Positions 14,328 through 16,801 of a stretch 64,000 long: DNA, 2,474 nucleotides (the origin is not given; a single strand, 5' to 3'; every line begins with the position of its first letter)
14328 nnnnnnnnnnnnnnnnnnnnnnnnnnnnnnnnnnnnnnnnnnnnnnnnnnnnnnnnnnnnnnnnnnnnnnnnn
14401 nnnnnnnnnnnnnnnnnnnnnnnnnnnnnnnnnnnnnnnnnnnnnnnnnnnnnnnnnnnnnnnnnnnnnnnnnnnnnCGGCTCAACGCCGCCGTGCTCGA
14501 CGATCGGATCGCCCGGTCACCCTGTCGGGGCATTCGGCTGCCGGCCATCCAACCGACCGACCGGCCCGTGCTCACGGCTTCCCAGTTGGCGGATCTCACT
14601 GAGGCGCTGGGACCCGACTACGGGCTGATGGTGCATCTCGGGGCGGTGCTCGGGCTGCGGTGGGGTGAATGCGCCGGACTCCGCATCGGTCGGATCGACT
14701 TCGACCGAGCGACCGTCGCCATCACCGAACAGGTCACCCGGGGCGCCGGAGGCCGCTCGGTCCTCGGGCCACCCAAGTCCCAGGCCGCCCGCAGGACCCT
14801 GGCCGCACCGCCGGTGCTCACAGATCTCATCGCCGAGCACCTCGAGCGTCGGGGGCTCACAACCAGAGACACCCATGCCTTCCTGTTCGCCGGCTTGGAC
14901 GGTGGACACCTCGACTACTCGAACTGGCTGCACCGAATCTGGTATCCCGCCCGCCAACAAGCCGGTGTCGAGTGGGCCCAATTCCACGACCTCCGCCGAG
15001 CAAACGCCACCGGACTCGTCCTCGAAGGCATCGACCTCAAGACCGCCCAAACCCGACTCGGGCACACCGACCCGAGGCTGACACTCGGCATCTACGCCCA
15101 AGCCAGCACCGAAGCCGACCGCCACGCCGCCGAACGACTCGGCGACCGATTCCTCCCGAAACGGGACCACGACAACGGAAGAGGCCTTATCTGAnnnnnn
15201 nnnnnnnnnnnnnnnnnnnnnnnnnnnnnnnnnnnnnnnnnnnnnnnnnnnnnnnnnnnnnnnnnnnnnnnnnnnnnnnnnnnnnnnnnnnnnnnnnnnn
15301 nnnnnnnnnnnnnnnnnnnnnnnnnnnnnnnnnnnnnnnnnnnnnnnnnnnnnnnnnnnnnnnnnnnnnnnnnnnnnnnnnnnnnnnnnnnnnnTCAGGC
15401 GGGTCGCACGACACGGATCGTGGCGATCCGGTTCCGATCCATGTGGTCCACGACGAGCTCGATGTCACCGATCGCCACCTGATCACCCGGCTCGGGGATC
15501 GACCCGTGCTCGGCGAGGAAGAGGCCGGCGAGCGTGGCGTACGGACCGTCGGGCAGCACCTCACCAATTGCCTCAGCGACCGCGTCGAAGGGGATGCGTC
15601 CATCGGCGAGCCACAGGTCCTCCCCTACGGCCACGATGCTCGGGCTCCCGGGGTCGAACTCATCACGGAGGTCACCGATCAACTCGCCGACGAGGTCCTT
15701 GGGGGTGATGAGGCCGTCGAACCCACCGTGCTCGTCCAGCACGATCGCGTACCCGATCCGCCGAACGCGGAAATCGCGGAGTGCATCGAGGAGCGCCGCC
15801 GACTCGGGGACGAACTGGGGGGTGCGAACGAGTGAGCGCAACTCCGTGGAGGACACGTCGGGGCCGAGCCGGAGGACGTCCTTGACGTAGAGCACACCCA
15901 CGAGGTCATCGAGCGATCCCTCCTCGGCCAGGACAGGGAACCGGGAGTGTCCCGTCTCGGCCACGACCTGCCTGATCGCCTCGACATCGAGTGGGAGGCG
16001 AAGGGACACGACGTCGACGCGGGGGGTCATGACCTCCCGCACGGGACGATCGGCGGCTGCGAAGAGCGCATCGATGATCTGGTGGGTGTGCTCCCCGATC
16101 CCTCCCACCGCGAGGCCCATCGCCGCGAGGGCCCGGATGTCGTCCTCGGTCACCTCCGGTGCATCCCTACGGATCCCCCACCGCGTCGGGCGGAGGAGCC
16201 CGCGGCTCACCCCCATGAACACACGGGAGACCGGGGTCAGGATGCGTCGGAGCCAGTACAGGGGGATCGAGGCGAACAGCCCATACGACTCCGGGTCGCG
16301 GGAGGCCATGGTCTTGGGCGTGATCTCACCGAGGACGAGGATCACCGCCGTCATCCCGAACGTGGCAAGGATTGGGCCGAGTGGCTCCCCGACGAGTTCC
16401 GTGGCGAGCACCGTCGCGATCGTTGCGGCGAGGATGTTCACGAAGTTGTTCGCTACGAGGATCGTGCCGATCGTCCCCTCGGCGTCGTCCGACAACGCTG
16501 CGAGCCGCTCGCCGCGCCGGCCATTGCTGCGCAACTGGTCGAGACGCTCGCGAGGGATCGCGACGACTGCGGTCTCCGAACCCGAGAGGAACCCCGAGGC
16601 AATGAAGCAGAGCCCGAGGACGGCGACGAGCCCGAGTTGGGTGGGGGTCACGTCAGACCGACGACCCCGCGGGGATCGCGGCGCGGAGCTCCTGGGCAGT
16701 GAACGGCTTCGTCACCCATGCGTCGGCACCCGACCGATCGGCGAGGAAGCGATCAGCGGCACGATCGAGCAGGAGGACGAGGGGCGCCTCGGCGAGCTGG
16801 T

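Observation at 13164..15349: Decayed 2.1-kb integrative element at the 3' end of tRNA-Pro(CGG), carrying a toxin-antitoxin module and stitched gene fragments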

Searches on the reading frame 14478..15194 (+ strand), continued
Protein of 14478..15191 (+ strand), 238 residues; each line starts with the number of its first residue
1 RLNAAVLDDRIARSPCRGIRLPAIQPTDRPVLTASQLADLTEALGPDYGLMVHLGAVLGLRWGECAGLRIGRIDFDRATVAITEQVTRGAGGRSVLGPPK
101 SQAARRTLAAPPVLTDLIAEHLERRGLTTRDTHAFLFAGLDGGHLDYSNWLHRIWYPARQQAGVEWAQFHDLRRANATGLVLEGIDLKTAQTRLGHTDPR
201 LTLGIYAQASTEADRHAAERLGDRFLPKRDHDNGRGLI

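Call 65: search_dna_similar(query=P0004, collection=plasmids, mode=protein, max_rows=12)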
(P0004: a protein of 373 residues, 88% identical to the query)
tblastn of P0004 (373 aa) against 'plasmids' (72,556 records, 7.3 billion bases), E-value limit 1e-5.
Records with a match: 171; places in all: 190; records where one place covers at least 80% of the query: 39.
Best place of each record, by identity: <60% 171.
By first word of the organism name: Bacillus 42; Enterococcus 28; Streptomyces 23; Ligilactobacillus 11; Clostridioides 10; Paenarthrobacter 5; Deinococcus 4; Lactiplantibacillus 4; Tsukamurella 3; Lacticaseibacillus 3; and 30 more.
By predicted mobility (MOB-suite, as given by PLSDB): non-mobilizable 125; conjugative 25; mobilizable 21.
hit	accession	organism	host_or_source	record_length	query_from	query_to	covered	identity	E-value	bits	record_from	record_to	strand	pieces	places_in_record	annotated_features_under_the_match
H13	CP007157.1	Corynebacterium falsenii DSM 44353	-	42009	1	369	99%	26.7%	2e-14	82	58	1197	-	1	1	hypothetical protein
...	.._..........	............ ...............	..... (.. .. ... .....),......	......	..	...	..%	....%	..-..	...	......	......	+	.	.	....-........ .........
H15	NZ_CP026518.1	Deinococcus sp. NW-56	whole organism,water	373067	63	362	80%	31.2%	2e-22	106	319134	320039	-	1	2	site-specific integrase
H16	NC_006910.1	Micromonospora rosaria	-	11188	50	332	76%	32.2%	2e-18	94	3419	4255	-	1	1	site-specific integrase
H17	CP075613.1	Streptomyces sp. JCM17656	soil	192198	42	343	80%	30.2%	2e-12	99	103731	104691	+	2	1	none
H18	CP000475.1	Paenarthrobacter aurescens TC1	-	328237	50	334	76%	31.4%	4e-17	91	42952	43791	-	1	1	Integrase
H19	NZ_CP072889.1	Enterococcus raffinosus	stream/river surface water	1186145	62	371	83%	28.4%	6e-21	102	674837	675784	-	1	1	record has no annotation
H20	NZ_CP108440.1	Streptomyces sp. NBC_01278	-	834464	78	368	78%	30.0%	2e-22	106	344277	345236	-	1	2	tyrosine-type recombinase/integrase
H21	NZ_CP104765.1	Enterococcus raffinosus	Homo sapiens,urine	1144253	62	371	83%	28.1%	8e-21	101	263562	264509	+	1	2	record has no annotation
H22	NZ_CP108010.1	Streptomyces sp. NBC_00334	-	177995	42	358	85%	27.4%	1e-17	92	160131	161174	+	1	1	tyrosine-type recombinase/integrase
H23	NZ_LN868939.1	Nocardia farcinica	not known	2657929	50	356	82%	27.9%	2e-11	73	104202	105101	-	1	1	none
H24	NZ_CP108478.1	Streptomyces mirabilis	-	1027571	59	362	82%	27.8%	1e-20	101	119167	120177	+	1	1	record has no annotation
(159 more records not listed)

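Call 82: search_protein_families(library=padloc, proteins=[window:14481-15191:+], max_evalue=0.01)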
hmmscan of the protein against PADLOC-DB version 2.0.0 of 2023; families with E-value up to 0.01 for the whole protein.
window:14481-15191:+ (237 aa): 0 families

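Call 83: search_protein_families(library=phrogs, proteins=[window:14481-15191:+, L003:6531-7706:+], max_evalue=0.001)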
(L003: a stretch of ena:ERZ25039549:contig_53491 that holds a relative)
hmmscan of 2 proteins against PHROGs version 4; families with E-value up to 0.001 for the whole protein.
window:14481-15191:+ (237 aa): 3 families
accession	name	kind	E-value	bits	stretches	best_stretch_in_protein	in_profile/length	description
phrog_1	-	integration and excision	6.1e-37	129.1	1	1-227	240-454/611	integrase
phrog_216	-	integration and excision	4e-23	83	1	10-230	35-249/301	integrase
phrog_7685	-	integration and excision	4.4e-08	34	1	167-221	182-236/240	integrase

L003:6531-7706:+ (391 aa): 0 families

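Call 85: find_encoding_contigs(protein=P0055, flank=6000, max_places=2)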
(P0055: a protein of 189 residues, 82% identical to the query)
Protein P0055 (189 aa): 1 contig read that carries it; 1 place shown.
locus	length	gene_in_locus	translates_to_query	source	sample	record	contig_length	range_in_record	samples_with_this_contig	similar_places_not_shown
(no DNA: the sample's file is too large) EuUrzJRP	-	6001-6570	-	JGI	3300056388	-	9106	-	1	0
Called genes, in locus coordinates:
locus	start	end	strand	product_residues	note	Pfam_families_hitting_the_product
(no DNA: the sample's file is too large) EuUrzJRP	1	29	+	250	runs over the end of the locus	-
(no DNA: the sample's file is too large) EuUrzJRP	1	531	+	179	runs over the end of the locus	-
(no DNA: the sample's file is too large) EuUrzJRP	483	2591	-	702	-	PF00270:DEAD, PF00271:Helicase_C (weak)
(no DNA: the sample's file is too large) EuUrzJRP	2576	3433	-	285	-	PF08878:HamA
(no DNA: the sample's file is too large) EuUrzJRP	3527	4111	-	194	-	-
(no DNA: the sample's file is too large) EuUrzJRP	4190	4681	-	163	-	PF02810:SEC-C (faint)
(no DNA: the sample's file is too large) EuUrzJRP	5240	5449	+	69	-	PF12728:HTH_17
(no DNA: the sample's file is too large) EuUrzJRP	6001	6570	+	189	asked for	PF00589:Phage_integrase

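Call 86: find_encoding_contigs(protein=P0048, flank=6000, max_places=2)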
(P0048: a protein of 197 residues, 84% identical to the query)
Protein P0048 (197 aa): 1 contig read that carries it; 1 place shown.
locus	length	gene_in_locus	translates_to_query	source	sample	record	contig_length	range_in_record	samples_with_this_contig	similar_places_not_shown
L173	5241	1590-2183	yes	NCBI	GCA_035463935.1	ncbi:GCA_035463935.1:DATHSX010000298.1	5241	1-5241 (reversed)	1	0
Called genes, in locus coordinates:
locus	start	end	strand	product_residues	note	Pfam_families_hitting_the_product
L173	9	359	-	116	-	-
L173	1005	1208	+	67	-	PF12728:HTH_17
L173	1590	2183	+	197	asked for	PF00589:Phage_integrase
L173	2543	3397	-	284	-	-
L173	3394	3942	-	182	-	PF04542:Sigma70_r2 (weak), PF08281:Sigma70_r4_2, PF04545:Sigma70_r4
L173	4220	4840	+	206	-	-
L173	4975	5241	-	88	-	PF02774:Semialdhyde_dhC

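Call 87: find_encoding_contigs(protein=P0039, flank=6000, max_places=2)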
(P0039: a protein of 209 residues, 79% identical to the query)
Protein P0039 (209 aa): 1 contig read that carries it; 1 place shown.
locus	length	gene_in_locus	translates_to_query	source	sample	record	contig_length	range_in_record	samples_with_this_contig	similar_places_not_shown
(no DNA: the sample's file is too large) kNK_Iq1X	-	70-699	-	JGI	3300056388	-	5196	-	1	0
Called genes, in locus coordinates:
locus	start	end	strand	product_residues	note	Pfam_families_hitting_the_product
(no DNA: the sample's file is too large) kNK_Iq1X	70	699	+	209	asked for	PF00589:Phage_integrase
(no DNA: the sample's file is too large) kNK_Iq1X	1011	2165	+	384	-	-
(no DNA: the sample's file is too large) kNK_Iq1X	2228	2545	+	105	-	-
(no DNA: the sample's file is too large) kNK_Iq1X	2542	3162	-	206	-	PF02774:Semialdhyde_dhC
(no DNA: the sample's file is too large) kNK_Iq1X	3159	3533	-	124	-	PF01118:Semialdhyde_dh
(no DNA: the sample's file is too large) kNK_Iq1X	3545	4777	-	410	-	PF00696:AA_kinase, PF01842:ACT, PF22468:ACT_9, PF22629:ACT_AHAS_ss (faint), PF13840:ACT_7, PF01842:ACT, PF22468:ACT_9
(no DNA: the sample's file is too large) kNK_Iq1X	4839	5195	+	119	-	?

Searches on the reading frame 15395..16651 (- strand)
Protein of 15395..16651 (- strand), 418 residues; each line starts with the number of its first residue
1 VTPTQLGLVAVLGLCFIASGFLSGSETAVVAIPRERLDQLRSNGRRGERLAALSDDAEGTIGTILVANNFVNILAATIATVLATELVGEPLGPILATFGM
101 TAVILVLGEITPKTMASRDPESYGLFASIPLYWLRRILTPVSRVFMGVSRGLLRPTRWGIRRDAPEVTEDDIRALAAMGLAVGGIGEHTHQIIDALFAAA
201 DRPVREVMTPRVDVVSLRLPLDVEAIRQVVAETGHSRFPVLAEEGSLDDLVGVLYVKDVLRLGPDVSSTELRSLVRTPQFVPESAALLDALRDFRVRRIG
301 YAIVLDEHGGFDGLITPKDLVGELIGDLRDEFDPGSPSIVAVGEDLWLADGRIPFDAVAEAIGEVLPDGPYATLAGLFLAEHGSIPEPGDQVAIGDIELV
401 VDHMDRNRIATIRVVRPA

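Call 7: search_protein_families(library=pfam, proteins=[window:15395-16651:-], max_evalue=0.01)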
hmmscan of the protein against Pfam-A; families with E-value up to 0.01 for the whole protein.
window:15395-16651:- (418 aa): 3 families
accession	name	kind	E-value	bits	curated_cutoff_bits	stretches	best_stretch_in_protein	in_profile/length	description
PF01595.25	CNNM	-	8.4e-43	146.6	28.4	1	14-186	5-178/181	Cyclin M transmembrane N-terminal domain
PF03471.22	CorC_HlyC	-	2.2e-17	63.3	27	1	342-416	3-79/81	Transporter associated domain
PF00571.33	CBS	-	1.2e-12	48.4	24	2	204-262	1-54/57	CBS domain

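Call 19: find_related_loci(query=window:15395-16651:-, collection=genome_contigs, flank=10000)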
Query window:15395-16651:- (418 aa) in genome_contigs; peptide patterns used: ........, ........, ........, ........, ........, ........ (x = any residue, [..] = any of these).
599 stretches matched a pattern (row limit reached: there are more); 313 encode a relative of the query (tblastn E <= 1e-3); the best 80 are kept; 80 distinct loci.
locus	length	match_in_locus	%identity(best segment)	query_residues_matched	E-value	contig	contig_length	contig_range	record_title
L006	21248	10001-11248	89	1-416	0e+0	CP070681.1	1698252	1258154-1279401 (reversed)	MAG: Acidimicrobiia bacterium isolate bin686 chromosome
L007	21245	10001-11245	74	1-416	0e+0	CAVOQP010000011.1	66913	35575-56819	MAG: uncultured Acidimicrobiia bacterium isolate MFD09964.bin.1.70 genome assembly, contig: contig_84152, whole genome s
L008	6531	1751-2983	76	5-416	0e+0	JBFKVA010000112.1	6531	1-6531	MAG: Acidimicrobiia bacterium isolate Mix_sand23.2022.09.Z.28 k141_1507992_length_6531_cov_15.3986, whole genome shotgun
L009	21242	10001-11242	62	1-416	1e-156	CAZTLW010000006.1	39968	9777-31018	MAG TPA_asm: uncultured Acidimicrobiia bacterium isolate SRP332253_co2_220 genome assembly, contig: NODE_850_length_3996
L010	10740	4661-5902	61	1-416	8e-156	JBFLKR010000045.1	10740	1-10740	MAG: Acidimicrobiia bacterium isolate RS1.bin36 k97_73692, whole genome shotgun sequence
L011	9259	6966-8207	61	1-416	3e-152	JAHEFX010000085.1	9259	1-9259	MAG: bacterium isolate Ww353 NODE_14270_length_9259_cov_4.803239, whole genome shotgun sequence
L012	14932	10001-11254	49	1-414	6e-125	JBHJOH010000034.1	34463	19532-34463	MAG: Acidimicrobiia bacterium isolate al_S2C1326_1 S2Ck119_313606, whole genome shotgun sequence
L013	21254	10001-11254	48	1-414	2e-121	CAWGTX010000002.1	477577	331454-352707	MAG: uncultured bacterium isolate MFD09779.bin.1.245 genome assembly, contig: contig_24248, whole genome shotgun sequenc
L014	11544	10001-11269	33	4-416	2e-60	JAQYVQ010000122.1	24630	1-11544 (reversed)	MAG: Syntrophobacteria bacterium isolate SG_15_bin2 SG_15_bin.2.orig_15_k141_3413441, whole genome shotgun sequence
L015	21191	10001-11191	30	19-417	3e-59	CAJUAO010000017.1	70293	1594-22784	MAG TPA_asm: uncultured Lachnospiraceae bacterium isolate MGBC119292 genome assembly, contig: MGBC119292.17, whole genom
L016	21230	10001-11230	31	5-418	4e-59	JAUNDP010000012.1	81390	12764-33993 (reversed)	MAG: Eubacteriales bacterium isolate S23M_St_10 NODE_81_length_81390_cov_14.982787, whole genome shotgun sequence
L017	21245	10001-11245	31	1-410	8e-59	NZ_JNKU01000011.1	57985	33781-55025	Sharpea azabuensis DSM 18934 T529DRAFT_scaffold00010.10_C, whole genome shotgun sequence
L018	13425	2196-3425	32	5-418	3e-58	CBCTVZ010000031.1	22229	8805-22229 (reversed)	MAG TPA_asm: uncultured Robinsoniella sp. isolate SRR20550102_concoct_34 genome assembly, contig: ERZ24930432.1718, whol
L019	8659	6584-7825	32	3-417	6e-58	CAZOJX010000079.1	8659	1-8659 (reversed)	MAG TPA_asm: uncultured Lachnoclostridium sp. isolate SRP350583_co2_442 genome assembly, contig: NODE_12399_length_8659_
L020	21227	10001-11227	31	7-415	6e-58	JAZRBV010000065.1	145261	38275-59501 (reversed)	MAG: Eubacteriales bacterium isolate T1900045124_TC20190118.MAGScoT_cleanbin_000005 SGB_4856_k141_1188128, whole genome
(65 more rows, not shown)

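Call 104: search_protein_families(library=pfam, proteins=[L008:3571-4002:+, L008:3936-4316:+, L008:4340-5989:-], max_evalue=0.001)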
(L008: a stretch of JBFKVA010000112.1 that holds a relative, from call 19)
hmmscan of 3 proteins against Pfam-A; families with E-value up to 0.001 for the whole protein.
L008:3571-4002:+ (143 aa): 1 family
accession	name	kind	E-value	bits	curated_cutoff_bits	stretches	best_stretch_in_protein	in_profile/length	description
PF05015.19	HigB-like_toxin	-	2e-18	67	27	1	54-143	2-91/91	RelE-like toxin of type II toxin-antitoxin system HigB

L008:3936-4316:+ (126 aa): 1 family
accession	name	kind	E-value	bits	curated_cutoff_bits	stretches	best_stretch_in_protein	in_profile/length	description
PF01381.28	HTH_3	-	1e-07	32.3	23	1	49-94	7-52/55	Helix-turn-helix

L008:4340-5989:- (549 aa): 3 families
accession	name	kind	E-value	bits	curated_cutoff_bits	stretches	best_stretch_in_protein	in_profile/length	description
PF00561.26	Abhydrolase_1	-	5.2e-08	33.3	25.8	1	132-356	3-232/245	alpha/beta hydrolase fold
PF00211.25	Guanylate_cyc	-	3.4e-07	30.5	21.9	1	395-538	9-172/183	Adenylate and Guanylate cyclase catalytic domain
PF12146.15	Hydrolase_4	-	0.00028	20.7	27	1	164-240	34-113/239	Serine aminopeptidase, S33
